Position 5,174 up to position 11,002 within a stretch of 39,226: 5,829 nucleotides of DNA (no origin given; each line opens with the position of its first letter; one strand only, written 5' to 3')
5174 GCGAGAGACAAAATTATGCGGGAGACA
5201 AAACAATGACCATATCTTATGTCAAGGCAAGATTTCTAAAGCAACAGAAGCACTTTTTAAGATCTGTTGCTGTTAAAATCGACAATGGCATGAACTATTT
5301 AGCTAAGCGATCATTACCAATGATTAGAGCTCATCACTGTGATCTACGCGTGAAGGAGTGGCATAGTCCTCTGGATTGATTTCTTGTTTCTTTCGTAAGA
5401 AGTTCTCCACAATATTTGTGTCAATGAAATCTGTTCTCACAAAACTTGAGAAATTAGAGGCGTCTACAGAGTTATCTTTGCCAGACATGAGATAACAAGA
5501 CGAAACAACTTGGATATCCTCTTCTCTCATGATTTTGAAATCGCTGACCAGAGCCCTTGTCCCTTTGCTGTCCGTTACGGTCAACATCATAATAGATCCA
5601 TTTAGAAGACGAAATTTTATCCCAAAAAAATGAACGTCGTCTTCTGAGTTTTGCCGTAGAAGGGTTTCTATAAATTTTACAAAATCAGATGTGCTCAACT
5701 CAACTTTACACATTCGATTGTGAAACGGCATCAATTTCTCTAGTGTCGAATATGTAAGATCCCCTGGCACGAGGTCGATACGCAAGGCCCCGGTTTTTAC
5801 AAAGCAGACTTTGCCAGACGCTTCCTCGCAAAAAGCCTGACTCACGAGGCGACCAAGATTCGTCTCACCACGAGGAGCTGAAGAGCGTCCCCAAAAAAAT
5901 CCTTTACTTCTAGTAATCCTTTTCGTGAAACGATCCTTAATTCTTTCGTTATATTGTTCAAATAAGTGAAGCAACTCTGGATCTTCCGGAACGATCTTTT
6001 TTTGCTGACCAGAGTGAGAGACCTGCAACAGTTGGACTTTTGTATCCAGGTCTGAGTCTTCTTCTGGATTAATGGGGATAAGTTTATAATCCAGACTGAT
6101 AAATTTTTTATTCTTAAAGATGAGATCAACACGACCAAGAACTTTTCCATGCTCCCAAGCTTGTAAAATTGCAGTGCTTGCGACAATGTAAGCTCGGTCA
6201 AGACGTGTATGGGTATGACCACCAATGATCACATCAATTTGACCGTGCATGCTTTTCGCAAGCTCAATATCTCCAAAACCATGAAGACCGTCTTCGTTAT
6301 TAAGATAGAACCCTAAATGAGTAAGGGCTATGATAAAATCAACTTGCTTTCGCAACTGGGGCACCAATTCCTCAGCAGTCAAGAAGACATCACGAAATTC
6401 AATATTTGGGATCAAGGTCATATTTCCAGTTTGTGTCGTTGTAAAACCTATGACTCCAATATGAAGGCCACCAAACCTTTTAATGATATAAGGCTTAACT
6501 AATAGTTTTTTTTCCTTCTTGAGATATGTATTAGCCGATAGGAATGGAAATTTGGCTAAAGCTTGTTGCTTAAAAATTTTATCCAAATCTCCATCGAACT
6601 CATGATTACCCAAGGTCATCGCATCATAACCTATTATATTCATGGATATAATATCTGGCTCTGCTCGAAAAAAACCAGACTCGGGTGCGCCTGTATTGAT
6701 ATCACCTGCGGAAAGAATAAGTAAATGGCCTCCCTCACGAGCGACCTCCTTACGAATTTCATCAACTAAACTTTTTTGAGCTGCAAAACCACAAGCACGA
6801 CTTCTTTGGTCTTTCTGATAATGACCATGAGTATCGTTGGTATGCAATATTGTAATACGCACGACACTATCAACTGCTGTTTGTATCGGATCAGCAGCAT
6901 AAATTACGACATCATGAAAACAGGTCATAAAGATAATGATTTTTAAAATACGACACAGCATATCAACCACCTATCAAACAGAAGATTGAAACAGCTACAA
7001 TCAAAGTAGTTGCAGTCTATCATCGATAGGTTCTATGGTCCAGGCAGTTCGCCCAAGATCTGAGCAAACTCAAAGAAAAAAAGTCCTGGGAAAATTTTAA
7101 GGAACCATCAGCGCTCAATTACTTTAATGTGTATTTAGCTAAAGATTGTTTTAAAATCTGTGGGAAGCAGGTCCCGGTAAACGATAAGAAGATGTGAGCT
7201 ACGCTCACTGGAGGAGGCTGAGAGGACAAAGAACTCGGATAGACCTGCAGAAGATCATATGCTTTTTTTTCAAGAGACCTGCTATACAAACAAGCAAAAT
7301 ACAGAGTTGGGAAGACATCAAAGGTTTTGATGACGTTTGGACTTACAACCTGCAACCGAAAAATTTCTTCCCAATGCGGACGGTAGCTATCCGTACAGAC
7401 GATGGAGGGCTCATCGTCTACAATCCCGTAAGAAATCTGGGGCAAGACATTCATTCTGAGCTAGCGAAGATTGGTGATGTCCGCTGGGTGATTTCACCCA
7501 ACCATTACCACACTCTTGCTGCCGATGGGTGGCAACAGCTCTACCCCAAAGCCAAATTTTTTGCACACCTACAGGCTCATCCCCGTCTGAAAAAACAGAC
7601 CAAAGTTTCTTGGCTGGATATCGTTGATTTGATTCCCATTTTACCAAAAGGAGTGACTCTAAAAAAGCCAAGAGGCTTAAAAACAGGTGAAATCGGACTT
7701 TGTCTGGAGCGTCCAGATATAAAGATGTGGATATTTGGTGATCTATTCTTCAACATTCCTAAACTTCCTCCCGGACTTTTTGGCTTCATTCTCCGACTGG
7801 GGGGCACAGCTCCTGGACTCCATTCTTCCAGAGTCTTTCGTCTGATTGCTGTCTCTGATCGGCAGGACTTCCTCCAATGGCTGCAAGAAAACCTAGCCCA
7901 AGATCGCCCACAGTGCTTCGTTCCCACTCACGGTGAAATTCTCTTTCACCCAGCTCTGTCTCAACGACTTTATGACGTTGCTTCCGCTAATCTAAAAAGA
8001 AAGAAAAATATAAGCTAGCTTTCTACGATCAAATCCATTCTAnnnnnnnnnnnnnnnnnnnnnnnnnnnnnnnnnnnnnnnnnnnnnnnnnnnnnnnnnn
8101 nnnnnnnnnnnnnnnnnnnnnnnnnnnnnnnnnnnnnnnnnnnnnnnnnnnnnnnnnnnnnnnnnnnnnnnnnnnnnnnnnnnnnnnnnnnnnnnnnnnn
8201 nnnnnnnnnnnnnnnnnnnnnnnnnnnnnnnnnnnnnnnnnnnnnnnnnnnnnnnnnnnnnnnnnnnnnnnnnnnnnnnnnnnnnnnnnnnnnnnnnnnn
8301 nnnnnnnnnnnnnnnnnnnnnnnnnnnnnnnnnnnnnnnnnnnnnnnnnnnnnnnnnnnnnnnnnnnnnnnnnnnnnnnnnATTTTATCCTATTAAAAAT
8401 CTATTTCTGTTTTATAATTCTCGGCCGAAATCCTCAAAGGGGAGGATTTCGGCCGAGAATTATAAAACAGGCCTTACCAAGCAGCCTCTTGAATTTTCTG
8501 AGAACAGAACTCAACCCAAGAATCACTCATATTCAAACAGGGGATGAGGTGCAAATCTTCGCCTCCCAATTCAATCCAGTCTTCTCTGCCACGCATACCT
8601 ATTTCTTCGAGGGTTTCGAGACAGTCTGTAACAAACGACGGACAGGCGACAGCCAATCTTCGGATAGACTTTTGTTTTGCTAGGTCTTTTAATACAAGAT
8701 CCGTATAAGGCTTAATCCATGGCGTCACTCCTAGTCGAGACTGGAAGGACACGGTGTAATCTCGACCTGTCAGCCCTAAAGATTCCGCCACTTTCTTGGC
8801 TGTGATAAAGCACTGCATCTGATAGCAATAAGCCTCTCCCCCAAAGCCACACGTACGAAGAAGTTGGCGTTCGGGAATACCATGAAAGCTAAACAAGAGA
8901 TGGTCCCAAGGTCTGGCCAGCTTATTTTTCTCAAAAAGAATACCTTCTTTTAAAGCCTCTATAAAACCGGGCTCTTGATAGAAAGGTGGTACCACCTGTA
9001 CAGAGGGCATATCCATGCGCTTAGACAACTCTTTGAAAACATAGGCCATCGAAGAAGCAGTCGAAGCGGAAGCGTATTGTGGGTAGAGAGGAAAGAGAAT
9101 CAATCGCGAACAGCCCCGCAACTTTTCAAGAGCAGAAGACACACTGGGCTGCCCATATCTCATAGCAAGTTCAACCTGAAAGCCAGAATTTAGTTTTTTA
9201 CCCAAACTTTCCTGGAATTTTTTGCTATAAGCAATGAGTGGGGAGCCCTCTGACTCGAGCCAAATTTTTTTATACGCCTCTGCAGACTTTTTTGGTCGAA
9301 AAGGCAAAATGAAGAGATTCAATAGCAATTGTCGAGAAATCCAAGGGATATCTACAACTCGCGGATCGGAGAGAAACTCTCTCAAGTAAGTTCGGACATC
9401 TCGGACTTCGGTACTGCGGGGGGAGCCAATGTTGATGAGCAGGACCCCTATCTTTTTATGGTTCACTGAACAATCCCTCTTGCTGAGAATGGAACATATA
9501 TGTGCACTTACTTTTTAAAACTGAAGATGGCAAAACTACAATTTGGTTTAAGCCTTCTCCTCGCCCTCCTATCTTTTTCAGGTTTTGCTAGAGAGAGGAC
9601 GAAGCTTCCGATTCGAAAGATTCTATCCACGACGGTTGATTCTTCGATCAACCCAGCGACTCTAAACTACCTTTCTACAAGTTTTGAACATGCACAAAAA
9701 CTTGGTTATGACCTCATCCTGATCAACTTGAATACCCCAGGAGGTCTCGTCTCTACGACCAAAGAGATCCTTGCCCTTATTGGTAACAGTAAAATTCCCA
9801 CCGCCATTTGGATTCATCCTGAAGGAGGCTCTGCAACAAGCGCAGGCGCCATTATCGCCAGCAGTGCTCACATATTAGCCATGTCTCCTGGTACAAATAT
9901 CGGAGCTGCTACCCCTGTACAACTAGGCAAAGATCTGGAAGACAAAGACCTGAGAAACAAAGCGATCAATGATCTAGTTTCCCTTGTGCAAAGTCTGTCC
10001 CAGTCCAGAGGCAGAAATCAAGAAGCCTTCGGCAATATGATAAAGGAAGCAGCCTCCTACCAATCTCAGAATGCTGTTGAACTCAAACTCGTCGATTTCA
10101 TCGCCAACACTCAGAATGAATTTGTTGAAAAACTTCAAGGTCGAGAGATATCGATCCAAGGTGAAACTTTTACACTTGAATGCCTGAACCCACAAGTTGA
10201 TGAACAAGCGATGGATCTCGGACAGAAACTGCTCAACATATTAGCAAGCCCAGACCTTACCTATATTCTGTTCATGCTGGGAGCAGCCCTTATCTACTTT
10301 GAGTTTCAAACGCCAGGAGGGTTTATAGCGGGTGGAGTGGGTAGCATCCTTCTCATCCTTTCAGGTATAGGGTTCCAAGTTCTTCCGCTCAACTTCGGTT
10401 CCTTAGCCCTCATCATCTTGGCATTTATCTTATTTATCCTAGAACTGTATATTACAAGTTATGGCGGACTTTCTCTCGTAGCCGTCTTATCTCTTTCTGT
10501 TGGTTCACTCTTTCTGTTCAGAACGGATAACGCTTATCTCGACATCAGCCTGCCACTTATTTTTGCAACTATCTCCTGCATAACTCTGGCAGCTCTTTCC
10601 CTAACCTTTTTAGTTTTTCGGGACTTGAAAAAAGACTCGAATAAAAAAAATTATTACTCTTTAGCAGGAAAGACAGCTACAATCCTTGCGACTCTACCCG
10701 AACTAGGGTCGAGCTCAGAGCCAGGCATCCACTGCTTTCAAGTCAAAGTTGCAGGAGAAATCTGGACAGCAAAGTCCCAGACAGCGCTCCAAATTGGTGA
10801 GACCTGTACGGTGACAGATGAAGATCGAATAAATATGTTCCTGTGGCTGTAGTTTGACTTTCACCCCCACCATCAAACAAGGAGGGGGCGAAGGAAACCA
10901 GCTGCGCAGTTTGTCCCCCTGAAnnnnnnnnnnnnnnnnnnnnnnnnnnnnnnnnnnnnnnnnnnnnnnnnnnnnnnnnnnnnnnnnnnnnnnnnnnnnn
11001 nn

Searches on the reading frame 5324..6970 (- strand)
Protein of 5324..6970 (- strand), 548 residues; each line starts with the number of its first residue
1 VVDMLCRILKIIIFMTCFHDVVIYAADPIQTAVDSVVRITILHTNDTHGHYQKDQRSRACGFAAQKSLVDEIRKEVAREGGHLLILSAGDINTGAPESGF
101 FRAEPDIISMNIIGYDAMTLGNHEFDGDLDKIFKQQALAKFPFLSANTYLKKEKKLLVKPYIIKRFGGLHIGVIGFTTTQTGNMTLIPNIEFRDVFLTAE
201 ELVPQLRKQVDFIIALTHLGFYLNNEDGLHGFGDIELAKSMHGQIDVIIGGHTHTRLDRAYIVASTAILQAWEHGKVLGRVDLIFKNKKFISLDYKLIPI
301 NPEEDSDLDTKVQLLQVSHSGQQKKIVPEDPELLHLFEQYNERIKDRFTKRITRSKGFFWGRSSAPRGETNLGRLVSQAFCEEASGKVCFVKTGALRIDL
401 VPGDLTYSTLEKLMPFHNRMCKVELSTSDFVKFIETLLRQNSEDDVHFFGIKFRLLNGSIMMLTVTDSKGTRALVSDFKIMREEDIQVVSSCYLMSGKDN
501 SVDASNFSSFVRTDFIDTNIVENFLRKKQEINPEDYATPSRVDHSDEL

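Call 27: search_protein_families(library=pfam, proteins=[window:5324-6970:-], max_evalue=0.001)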
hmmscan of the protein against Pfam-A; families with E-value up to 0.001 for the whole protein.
window:5324-6970:- (548 aa): 2 families
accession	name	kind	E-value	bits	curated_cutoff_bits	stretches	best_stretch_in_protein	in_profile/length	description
PF00149.33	Metallophos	-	2.6e-16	61.1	21.5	1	40-255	2-190/191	Calcineurin-like phosphoesterase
PF02872.23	5_nucleotid_C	-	4.4e-12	46.8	23.6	1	362-500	14-152/158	5'-nucleotidase, C-terminal domain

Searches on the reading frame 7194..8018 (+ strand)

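Call 27: search_protein_families(library=pfam, proteins=[window:7194-8018:+], max_evalue=0.001)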
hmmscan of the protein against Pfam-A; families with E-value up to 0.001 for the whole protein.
window:7194-8018:+ (274 aa): 1 family
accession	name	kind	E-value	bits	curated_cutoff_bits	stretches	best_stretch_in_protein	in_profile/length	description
PF14234.11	DUF4336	-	0.00097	18.9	28.5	0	59-124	18-89/321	Domain of unknown function (DUF4336)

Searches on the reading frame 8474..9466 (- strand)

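Call 27: search_protein_families(library=pfam, proteins=[window:8474-9466:-], max_evalue=0.001)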
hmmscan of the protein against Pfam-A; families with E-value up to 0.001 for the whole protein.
window:8474-9466:- (330 aa): 1 family
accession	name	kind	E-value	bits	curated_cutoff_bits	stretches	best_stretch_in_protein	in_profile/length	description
PF00762.24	Ferrochelatase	-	2.6e-96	322.8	27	1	5-327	1-315/317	Ferrochelatase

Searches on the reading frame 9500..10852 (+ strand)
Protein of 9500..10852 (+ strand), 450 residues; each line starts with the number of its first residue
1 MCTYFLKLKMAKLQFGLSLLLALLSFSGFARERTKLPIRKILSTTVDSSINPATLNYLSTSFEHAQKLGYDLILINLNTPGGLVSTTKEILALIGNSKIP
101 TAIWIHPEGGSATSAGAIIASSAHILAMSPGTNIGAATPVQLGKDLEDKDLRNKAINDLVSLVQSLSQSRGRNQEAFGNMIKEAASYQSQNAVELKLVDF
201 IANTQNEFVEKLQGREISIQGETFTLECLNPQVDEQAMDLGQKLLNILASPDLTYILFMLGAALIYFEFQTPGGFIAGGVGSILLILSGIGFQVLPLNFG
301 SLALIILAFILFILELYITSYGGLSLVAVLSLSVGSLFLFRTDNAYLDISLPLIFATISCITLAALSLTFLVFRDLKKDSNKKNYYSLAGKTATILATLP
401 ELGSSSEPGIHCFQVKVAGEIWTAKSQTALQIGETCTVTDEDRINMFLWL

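Call 27: search_protein_families(library=pfam, proteins=[window:9500-10852:+], max_evalue=0.001)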
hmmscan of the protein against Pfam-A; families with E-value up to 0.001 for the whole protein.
window:9500-10852:+ (450 aa): 4 families
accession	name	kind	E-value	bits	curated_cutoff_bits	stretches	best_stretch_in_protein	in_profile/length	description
PF25145.1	NfeD1b_N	-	4.9e-18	65.8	40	1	45-203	6-157/189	NfeD1b, N-terminal domain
PF24961.1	NfeD_membrane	-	9.9e-18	64.8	26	1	253-365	2-115/119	NfeD integral membrane domain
PF01957.25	NfeD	-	0.00023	21.7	29.1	1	387-440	3-47/57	NfeD-like C-terminal, partner-binding domain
PF00574.28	CLP_protease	-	0.00076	19.8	20.2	0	73-203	49-180/182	Clp protease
